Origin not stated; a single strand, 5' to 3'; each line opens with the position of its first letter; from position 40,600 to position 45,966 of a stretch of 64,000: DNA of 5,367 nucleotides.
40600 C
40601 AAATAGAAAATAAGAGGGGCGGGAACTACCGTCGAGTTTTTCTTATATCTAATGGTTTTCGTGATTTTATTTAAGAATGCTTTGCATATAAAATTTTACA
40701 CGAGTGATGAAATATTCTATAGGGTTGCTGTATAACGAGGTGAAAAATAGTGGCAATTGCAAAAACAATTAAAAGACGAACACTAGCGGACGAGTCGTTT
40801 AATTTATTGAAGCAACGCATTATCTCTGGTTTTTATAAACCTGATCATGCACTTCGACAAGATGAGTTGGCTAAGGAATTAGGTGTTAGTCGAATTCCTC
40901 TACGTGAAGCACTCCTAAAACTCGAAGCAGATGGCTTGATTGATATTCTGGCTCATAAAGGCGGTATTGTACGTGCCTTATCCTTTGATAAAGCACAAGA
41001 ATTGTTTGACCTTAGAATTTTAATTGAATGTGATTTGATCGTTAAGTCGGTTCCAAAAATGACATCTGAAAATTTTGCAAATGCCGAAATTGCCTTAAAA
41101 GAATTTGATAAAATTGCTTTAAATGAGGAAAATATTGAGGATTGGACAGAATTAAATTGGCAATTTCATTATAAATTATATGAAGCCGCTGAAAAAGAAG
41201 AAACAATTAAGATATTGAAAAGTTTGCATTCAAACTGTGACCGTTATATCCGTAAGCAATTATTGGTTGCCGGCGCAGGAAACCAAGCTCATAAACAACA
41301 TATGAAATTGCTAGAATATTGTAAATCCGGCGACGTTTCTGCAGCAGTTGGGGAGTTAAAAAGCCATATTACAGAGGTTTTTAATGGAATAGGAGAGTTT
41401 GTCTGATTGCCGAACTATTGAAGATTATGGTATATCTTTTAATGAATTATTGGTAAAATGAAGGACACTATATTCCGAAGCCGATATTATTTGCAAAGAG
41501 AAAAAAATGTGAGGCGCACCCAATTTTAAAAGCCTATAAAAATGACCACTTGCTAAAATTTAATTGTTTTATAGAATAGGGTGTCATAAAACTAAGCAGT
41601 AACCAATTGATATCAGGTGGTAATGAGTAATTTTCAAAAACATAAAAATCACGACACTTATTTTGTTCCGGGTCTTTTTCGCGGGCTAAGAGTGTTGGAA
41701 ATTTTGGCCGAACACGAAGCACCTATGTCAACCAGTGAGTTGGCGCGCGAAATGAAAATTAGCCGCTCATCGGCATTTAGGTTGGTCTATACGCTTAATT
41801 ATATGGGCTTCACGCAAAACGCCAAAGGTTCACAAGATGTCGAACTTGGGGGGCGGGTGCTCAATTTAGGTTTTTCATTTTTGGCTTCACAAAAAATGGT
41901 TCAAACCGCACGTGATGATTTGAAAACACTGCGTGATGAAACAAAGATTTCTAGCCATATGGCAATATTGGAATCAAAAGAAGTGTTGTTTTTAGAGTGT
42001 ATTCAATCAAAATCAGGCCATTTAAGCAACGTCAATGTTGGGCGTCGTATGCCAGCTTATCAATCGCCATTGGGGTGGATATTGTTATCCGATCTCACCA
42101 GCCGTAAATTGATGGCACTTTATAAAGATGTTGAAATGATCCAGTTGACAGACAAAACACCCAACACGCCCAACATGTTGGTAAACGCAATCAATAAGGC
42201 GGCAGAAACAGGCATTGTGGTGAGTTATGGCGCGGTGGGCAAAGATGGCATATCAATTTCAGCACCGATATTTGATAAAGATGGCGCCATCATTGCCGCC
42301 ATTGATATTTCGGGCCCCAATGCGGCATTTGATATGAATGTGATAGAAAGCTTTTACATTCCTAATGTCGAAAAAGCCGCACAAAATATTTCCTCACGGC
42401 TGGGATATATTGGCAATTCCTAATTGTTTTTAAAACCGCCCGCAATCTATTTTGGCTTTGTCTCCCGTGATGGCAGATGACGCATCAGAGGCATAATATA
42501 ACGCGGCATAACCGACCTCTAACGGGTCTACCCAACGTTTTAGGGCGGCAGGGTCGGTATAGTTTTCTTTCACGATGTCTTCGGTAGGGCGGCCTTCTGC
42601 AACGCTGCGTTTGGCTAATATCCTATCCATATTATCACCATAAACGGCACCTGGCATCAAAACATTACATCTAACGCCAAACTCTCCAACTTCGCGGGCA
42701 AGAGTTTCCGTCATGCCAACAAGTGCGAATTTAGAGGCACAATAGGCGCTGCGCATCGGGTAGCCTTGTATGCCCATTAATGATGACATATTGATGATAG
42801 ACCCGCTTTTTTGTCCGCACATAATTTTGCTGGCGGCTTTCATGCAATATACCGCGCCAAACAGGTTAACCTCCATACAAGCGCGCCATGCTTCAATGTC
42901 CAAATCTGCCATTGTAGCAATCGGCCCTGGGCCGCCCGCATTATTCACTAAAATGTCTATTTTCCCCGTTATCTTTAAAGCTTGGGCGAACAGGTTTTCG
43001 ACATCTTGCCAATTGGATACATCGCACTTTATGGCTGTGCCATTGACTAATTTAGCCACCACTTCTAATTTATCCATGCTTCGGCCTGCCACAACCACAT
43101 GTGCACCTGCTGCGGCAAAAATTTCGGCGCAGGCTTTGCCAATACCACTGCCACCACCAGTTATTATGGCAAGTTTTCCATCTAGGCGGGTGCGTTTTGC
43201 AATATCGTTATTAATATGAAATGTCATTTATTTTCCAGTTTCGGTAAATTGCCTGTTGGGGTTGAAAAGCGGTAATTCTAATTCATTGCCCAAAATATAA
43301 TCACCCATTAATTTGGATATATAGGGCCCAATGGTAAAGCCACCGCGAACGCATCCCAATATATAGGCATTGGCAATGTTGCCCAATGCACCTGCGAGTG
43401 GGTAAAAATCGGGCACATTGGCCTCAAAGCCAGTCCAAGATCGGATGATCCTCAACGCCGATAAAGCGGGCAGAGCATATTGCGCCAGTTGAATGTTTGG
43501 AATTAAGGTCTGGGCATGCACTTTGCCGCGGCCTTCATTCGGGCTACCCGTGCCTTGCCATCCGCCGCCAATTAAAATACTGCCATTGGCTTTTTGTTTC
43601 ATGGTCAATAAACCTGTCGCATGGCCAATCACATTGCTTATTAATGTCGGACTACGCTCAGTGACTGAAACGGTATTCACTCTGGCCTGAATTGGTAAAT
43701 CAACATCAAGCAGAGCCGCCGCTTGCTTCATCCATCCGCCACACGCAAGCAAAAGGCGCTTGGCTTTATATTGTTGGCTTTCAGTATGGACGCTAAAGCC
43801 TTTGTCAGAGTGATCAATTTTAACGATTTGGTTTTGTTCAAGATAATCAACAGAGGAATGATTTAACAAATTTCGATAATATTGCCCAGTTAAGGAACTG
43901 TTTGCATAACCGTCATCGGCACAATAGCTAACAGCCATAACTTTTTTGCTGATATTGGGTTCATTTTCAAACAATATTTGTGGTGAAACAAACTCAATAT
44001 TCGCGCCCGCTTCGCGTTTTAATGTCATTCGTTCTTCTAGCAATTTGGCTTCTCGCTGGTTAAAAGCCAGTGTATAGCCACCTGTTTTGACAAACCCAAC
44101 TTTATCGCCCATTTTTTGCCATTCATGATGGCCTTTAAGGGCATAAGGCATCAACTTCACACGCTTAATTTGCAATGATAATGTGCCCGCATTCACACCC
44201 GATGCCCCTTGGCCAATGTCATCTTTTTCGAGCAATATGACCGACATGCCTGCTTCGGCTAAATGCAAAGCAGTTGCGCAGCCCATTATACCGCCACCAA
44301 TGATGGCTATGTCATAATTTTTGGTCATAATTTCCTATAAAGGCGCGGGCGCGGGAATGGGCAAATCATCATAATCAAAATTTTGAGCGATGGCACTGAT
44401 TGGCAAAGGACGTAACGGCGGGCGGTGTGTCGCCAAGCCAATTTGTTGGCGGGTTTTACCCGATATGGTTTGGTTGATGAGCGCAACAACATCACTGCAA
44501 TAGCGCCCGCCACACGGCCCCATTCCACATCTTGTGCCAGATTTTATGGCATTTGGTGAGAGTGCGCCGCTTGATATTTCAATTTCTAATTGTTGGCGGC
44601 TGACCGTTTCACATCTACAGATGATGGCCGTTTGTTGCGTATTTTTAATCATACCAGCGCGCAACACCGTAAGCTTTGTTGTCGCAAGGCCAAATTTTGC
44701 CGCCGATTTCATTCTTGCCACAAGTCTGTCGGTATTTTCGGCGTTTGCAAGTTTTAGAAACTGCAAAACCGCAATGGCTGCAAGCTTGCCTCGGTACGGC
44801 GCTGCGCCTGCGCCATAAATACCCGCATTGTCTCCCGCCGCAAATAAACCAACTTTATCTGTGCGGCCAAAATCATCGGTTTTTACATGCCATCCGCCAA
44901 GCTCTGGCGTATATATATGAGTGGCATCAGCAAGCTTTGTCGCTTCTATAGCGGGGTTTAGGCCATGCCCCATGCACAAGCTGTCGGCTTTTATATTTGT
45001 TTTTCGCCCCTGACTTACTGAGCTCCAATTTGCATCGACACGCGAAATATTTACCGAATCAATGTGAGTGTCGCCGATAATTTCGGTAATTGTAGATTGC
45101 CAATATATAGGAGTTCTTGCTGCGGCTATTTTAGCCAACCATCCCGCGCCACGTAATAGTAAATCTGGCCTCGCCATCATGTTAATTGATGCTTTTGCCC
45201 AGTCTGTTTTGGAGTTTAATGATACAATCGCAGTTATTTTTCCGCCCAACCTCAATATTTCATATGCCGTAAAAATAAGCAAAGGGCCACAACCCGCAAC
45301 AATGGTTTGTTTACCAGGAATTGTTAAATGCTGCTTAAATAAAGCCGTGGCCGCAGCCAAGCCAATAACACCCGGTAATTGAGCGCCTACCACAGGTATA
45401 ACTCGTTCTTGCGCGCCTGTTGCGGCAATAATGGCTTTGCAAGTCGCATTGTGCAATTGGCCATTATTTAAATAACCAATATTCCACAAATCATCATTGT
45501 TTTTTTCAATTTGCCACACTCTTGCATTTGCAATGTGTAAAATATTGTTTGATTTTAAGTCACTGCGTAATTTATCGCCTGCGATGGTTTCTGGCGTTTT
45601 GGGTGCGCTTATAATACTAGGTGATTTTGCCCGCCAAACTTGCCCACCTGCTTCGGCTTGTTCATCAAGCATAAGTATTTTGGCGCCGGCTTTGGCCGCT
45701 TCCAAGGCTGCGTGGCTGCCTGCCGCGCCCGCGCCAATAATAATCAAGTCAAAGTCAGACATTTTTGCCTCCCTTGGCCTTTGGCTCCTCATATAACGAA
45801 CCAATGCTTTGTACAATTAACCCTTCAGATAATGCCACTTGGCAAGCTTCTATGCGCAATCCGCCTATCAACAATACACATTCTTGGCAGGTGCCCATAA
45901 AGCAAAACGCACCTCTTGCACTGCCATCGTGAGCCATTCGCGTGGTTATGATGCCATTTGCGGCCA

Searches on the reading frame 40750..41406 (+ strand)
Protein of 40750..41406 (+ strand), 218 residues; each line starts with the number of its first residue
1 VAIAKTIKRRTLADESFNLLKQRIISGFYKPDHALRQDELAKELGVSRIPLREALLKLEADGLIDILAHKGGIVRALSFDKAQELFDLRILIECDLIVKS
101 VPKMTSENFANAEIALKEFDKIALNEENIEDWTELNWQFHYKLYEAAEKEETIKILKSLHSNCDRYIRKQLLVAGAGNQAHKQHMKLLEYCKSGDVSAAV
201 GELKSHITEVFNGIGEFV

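Call 15: search_protein_families(library=pfam, proteins=[window:40750-41406:+])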
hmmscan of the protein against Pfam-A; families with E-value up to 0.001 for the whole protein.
window:40750-41406:+ (218 aa): 3 families
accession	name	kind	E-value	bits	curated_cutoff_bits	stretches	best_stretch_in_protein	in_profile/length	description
PF07729.17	FCD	-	7.7e-18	65.5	24.3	1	84-208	1-124/125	FCD domain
PF00392.27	GntR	-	1e-13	51.1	27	1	18-71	7-61/64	Bacterial regulatory proteins, gntR family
PF13412.12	HTH_24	-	0.00021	21.2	21.9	0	37-64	20-47/48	Winged helix-turn-helix DNA-binding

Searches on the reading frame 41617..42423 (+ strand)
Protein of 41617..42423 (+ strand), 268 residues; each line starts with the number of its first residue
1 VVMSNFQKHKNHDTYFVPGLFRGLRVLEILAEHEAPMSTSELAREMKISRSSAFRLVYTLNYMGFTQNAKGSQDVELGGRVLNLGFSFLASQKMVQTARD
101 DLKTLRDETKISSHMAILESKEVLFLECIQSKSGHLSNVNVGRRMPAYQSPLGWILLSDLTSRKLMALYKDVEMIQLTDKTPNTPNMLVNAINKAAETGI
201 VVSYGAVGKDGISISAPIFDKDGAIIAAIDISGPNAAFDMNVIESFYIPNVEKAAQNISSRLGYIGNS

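Call 15: search_protein_families(library=pfam, proteins=[window:41617-42423:+])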
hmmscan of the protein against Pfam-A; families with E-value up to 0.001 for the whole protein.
window:41617-42423:+ (268 aa): 5 families
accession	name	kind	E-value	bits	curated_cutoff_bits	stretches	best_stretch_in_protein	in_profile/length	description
PF01614.24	IclR_C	-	8.7e-30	104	24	1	88-259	3-173/174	Bacterial transcriptional regulator IclR C-terminal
PF09339.16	HTH_IclR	-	3e-12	46.5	22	1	20-66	2-48/52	IclR helix-turn-helix domain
PF08279.18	HTH_11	-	8.6e-05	22.8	25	0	24-65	3-44/55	HTH domain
PF01047.28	MarR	-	0.00014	22.1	24.6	1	24-65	6-46/59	MarR family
PF12802.13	MarR_2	-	0.00021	21.8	27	1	24-57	8-41/61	MarR family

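Call 77: search_protein_families(library=ncbifam, max_evalue=1e-10, proteins=[window:41617-42423:+])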
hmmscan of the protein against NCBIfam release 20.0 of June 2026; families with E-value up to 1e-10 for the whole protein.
window:41617-42423:+ (268 aa): 5 families
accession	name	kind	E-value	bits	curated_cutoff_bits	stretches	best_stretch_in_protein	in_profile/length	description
TIGR02431.1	pcaR_pcaU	subfamily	2.9e-42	144.7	284.75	1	16-261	4-247/248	beta-ketoadipate pathway transcriptional regulators, PcaR/PcaU/PobR family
NF045644.1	TransRegBhcR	equivalog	1.9e-34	119.2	350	1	10-263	15-266/267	HTH-type transcriptional regulator BhcR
NF011671.1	PRK15090.1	equivalog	2.5e-31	108.8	275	1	20-264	13-255/256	DNA-binding transcriptional regulator KdgR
NF008601.2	PRK11569.1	equivalog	3.5e-20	72.3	380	1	14-262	23-272/276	glyoxylate bypass operon transcriptional repressor IclR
NF007548.0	PRK10163.1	equivalog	2.3e-15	56.5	406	1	20-263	24-266/271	HTH-type transcriptional repressor AllR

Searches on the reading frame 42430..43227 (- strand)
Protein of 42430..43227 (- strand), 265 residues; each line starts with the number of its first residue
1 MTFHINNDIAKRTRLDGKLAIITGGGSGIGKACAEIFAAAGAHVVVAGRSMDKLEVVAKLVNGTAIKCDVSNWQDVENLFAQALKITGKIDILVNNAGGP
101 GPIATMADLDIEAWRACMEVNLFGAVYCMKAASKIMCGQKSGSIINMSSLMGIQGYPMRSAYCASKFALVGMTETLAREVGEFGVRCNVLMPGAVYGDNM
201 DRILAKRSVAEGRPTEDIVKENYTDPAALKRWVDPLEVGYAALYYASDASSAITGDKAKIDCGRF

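Call 5: search_protein_families(library=pfam, proteins=[window:42430-43227:-])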
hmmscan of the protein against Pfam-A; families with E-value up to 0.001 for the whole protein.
window:42430-43227:- (265 aa): 6 families
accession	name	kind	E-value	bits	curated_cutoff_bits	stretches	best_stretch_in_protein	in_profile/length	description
PF00106.31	adh_short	-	8.2e-56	189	26.6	1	18-202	1-189/195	short chain dehydrogenase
PF13561.12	adh_short_C2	-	1.6e-54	185.4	27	1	27-263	6-234/236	Enoyl-(Acyl carrier protein) reductase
PF08659.16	KR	-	4.9e-11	43.3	22.6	1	21-172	4-159/180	KR domain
PF23441.1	SDR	-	1.6e-06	28.1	27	1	64-200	64-199/258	SDR-like rossmann domain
PF01370.27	Epimerase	-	6.9e-06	26.1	20.9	1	21-199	2-176/240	NAD dependent epimerase/dehydratase family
PF03807.23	F420_oxidored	-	0.00025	22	21.6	0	18-67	1-50/94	NADP oxidoreductase coenzyme F420-dependent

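Call 6: search_protein_families(library=ncbifam, proteins=[window:42430-43227:-])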
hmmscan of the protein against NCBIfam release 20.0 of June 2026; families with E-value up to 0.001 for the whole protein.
window:42430-43227:- (265 aa): 238 families (the best 25 are shown)
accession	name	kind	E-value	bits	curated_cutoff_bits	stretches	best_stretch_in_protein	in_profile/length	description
NF005559.1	PRK07231.1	subfamily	4.3e-56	190.2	215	1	14-264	1-247/249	glucose 1-dehydrogenase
NF009466.0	PRK12826.1-2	subfamily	2.1e-55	187.9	222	1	18-264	4-244/248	3-oxoacyl-ACP reductase FabG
NF004198.0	PRK05653.1-3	equivalog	2.6e-54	184.3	296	1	13-264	3-246/248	3-oxoacyl-ACP reductase FabG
NF009093.0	PRK12429.1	subfamily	1.1e-53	182.1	258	1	14-263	2-255/259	3-hydroxybutyrate dehydrogenase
NF004791.0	PRK06138.1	equivalog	2.4e-53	181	312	1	14-263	2-248/252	SDR family oxidoreductase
TIGR01963.1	PHB_DH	subfamily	7.1e-53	179.5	307.05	1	18-263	2-251/255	3-hydroxybutyrate dehydrogenase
NF005909.0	PRK07890.1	subfamily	1.3e-52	178.7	258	1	14-265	4-258/260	short chain dehydrogenase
NF005681.0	PRK07478.1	subfamily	1e-51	175.8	267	1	13-263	2-248/254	SDR family oxidoreductase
NF005309.0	PRK06841.1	subfamily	7.4e-51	173.1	286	1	9-263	7-251/255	GolD/DthD family dehydrogenase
NF005446.0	PRK07035.1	equivalog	1.7e-50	171.7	373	1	14-263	8-252/255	SDR family oxidoreductase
NF052558.1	MBtsdlDhBudC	equivalog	7.7e-49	166.5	270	1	16-263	2-240/250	meso-2,3-butanediol dehydrogenase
NF004818.0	PRK06172.1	equivalog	1.4e-47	162.1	336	1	14-263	4-249/253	SDR family oxidoreductase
TIGR01830.1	3oxo_ACP_reduc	equivalog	2.4e-46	158.4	297.75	1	20-263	1-237/239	3-oxoacyl-[acyl-carrier-protein] reductase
TIGR03971.1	SDR_subfam_1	subfamily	1.3e-45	155.8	300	1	15-264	1-268/271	mycofactocin-coupled SDR family oxidoreductase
NF005806.0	PRK07666.1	equivalog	2.3e-45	154.7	286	1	14-198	4-192/239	3-ketoacyl-ACP reductase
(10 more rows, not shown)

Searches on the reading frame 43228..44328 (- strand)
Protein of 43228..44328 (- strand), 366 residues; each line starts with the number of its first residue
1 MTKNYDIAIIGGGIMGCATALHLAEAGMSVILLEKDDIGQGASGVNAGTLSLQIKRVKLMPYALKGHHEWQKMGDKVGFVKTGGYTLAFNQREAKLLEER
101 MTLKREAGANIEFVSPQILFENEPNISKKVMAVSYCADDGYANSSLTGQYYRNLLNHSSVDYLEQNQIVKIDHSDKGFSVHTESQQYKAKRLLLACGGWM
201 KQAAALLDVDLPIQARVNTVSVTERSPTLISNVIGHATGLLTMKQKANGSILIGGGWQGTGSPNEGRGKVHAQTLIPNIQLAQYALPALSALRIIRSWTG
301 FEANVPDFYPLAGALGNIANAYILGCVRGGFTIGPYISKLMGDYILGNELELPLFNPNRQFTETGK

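Call 5: search_protein_families(library=pfam, proteins=[window:43228-44328:-])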
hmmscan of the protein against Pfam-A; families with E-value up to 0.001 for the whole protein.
window:43228-44328:- (366 aa): 9 families
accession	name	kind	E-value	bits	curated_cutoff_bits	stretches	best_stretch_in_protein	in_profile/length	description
PF01266.30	DAO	-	7.8e-50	170.8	27.9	1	6-343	1-352/353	FAD dependent oxidoreductase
PF13738.12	Pyr_redox_3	-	4.1e-11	43.1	30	1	123-199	60-135/305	Pyridine nucleotide-disulphide oxidoreductase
PF07992.20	Pyr_redox_2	-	4.3e-08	33.4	26.1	1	5-202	1-113/291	Pyridine nucleotide-disulphide oxidoreductase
PF00890.30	FAD_binding_2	-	6.9e-07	29.2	20.4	1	6-52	1-47/414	FAD binding domain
PF03486.20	HI0933_like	-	2.3e-06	27.7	50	0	150-198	114-164/244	HI0933-like protein Rossmann domain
PF13450.12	NAD_binding_8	-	7.6e-06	26.6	21.9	1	9-39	1-32/68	NAD(P)-binding Rossmann-like domain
PF13454.12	NAD_binding_9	-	0.0004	20.8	21.8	0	8-41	1-38/155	FAD-NAD(P)-binding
PF01494.25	FAD_binding_3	-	0.00043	20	22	1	5-37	2-34/349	FAD binding domain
PF12831.13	FAD_oxidored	-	0.00057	19.7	27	1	6-38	1-33/416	FAD dependent oxidoreductase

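Call 6: search_protein_families(library=ncbifam, proteins=[window:43228-44328:-])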
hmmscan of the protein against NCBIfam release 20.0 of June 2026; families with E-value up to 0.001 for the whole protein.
window:43228-44328:- (366 aa): 74 families (the best 25 are shown)
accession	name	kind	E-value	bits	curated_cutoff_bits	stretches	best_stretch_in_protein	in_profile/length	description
TIGR02352.1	thiamin_ThiO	equivalog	8.4e-32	110.6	250.8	1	7-348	1-350/351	glycine oxidase ThiO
TIGR03364.1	HpnW_proposed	hypoth_equivalog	5.8e-22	78.2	285.1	1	5-198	1-195/365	TIGR03364 family FAD-dependent oxidoreductase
TIGR01373.1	soxB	subfamily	6.5e-22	77.9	529.45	1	3-336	29-373/407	sarcosine oxidase subunit beta family protein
TIGR03197.1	MnmC_Cterm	equivalog_domain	3.6e-19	69.1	174.2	1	6-320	1-321/400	FAD-dependent 5-carboxymethylaminomethyl-2-thiouridine(34) oxidoreductase MnmC1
NF008425.0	PRK11259.1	equivalog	2.2e-18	66.4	257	1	2-215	2-218/377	N-methyl-L-tryptophan oxidase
NF033460.1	glycerol3P_ox_II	equivalog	2.2e-17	63.3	460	1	4-209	1-217/361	type 2 glycerol-3-phosphate oxidase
NF002480.1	PRK01747.1-1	equivalog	3.1e-17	62.2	540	1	4-320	248-570/645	bifunctional tRNA (5-methylaminomethyl-2-thiouridine)(34)-methyltransferase MnmC2/FAD-dependent 5-carboxymethylaminomethyl-2-thiouridine(34)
TIGR01377.1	soxA_mon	subfamily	1.2e-14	53.9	479.65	1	5-227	1-227/381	amino oxidase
NF050086.1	pipecolate_AmaA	exception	3.7e-14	52.2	600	1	4-49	25-70/425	L-pipecolate oxidase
NF008726.1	PRK11728.1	equivalog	8.9e-13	47.8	299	1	5-205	1-206/389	L-2-hydroxyglutarate oxidase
TIGR03377.1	glycerol3P_GlpA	equivalog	3.7e-11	42.2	552.8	1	6-300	1-302/530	anaerobic glycerol-3-phosphate dehydrogenase subunit GlpA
NF001933.0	PRK00711.1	subfamily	4.1e-11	42.5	383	2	7-52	3-49/429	D-amino acid dehydrogenase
TIGR04018.1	Bthiol_YpdA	hypoth_equivalog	5.3e-10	38.6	339.9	1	149-199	74-124/316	YpdA family putative bacillithiol disulfide reductase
NF004945.0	PRK06292.2-3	equivalog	6e-10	38.6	494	1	152-243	219-310/457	dihydrolipoyl dehydrogenase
NF040813.1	pro_dh_Thprot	equivalog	1.7e-09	37.3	600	1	7-62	2-59/362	D-proline dehydrogenase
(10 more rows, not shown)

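Call 70: search_solved_structures(query=window:43228-44328:-, max_evalue=1e-10)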
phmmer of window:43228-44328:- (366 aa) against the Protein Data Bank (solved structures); distinct sequences matched with E-value up to 1e-10: 12.
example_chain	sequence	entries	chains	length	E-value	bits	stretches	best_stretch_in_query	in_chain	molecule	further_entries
4ysh_A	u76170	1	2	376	3e-21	79.2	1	1-350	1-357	Glycine oxidase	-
1y56_B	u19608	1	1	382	2.6e-19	72.8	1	5-354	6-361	sarcosine oxidase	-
7cyx_A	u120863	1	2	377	2.9e-19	72.6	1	2-349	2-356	Glycine oxidase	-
5i39_A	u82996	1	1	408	1.3e-14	57.4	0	3-82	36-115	L-amino acid deaminase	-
3if9_A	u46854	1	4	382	8.9e-14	54.6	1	1-351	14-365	Glycine oxidase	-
1ryi_A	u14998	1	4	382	4.5e-13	52.3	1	1-351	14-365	GLYCINE OXIDASE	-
9woz_A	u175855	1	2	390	4.9e-13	52.2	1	1-351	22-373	Glycine oxidase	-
5hxw_A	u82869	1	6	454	6e-13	51.9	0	3-82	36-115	L-amino acid deaminase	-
4pab_A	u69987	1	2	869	1.7e-12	50.4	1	6-359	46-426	Dimethylglycine dehydrogenase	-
1ng3_A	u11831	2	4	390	2.4e-12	49.9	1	1-351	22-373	Glycine oxidase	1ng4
5l46_A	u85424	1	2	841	4.3e-12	49.1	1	6-359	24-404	Dimethylglycine dehydrogenase, mitochondrial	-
4p9s_A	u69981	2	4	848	5.6e-12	48.7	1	6-359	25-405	Dimethylglycine dehydrogenase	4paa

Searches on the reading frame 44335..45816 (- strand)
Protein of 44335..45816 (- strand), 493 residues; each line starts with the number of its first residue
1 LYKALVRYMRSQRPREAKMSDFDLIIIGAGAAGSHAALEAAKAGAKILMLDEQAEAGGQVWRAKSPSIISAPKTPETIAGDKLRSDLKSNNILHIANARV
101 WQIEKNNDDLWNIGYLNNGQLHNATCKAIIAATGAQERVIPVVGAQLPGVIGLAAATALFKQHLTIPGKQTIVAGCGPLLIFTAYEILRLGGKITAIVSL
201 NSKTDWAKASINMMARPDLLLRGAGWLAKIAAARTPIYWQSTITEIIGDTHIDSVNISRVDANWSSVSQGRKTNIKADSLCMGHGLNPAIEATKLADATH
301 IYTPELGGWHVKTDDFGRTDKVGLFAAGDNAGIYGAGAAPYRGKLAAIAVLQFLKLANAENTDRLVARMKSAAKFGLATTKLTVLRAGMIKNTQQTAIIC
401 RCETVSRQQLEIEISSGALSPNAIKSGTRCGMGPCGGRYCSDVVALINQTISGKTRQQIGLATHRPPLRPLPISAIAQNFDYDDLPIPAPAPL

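Call 5: search_protein_families(library=pfam, proteins=[window:44335-45816:-])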
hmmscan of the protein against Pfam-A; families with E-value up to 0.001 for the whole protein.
window:44335-45816:- (493 aa): 11 families
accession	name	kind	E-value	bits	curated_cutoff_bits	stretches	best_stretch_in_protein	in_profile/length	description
PF07992.20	Pyr_redox_2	-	4.2e-22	79.4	26.1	1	22-331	1-277/291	Pyridine nucleotide-disulphide oxidoreductase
PF12831.13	FAD_oxidored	-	1.7e-08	34.6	27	1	23-67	1-45/416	FAD dependent oxidoreductase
PF01266.30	DAO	-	1.4e-07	31.8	27.9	1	23-63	1-42/353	FAD dependent oxidoreductase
PF04324.20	Fer2_BFD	-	4.7e-07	30.5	26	1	398-444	1-44/50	BFD-like [2Fe-2S] binding domain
PF00890.30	FAD_binding_2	-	4.7e-07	29.8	20.4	1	23-79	1-54/414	FAD binding domain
PF03486.20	HI0933_like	-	5.9e-07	29.6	50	1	23-58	2-37/244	HI0933-like protein Rossmann domain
PF13450.12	NAD_binding_8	-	8.4e-07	29.6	21.9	1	26-60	1-35/68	NAD(P)-binding Rossmann-like domain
PF01134.28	GIDA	-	1.1e-06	28.5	22.1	1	23-56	1-34/391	Glucose inhibited division protein A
PF13738.12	Pyr_redox_3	-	2.6e-05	24.1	30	1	16-138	159-270/305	Pyridine nucleotide-disulphide oxidoreductase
PF01946.23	Thi4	-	0.00026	20.7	26.2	1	18-62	14-59/235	Thi4 family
PF17806.6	SO_alpha_A3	-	0.00071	20.3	23.1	0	405-477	12-84/87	Sarcosine oxidase A3 domain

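Call 6: search_protein_families(library=ncbifam, proteins=[window:44335-45816:-])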
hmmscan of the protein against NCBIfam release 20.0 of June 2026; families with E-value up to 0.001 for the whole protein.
window:44335-45816:- (493 aa): 70 families (the best 25 are shown)
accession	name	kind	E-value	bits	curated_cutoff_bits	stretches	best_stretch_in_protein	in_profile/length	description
TIGR01372.1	soxA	subfamily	1.4e-26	92.6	1164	1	22-478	169-597/996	sarcosine oxidase subunit alpha family protein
TIGR01292.1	TRX_reduct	equivalog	3.2e-19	68.8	343.45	1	23-354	2-300/300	thioredoxin-disulfide reductase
TIGR03140.1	AhpF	equivalog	2.3e-15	56.1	502.9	1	12-146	203-332/515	alkyl hydroperoxide reductase subunit F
NF004991.0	PRK06370.1-3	subfamily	3.5e-11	42.4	620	1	20-60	34-73/509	FAD-containing oxidoreductase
NF003585.0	PRK05249.1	equivalog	2e-10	39.9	465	1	18-60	3-45/464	Si-specific NAD(P)(+) transhydrogenase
NF004943.0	PRK06292.2-1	equivalog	7.3e-10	38.2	432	1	19-59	1-41/456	dihydrolipoyl dehydrogenase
NF004776.0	PRK06116.1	equivalog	1.6e-09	37.3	480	1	19-58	2-40/450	glutathione-disulfide reductase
TIGR01350.1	lipoamide_DH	equivalog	7.5e-09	34.8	408.8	1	22-58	2-37/461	dihydrolipoyl dehydrogenase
TIGR02032.1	GG-red-SF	subfamily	1.3e-08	34.9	158.8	1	22-55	1-34/297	geranylgeranyl reductase family protein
NF009477.0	PRK12843.1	equivalog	5e-08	31.8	758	1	14-74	9-67/578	FAD-dependent oxidoreductase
TIGR03377.1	glycerol3P_GlpA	equivalog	5.6e-08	31.8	552.8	1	389-450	413-475/530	anaerobic glycerol-3-phosphate dehydrogenase subunit GlpA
NF009410.0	PRK12771.1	subfamily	7.5e-08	31.4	516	0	127-366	225-450/566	NAD(P)-binding protein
NF005867.0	PRK07804.1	equivalog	2.3e-07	29.4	639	0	10-56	7-53/548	L-aspartate oxidase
TIGR02053.1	MerA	equivalog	3.3e-07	29.7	454.45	0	22-53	1-32/465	mercury(II) reductase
NF005511.0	PRK07121.1-4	equivalog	4e-07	28.8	466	1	16-59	15-57/553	FAD-binding protein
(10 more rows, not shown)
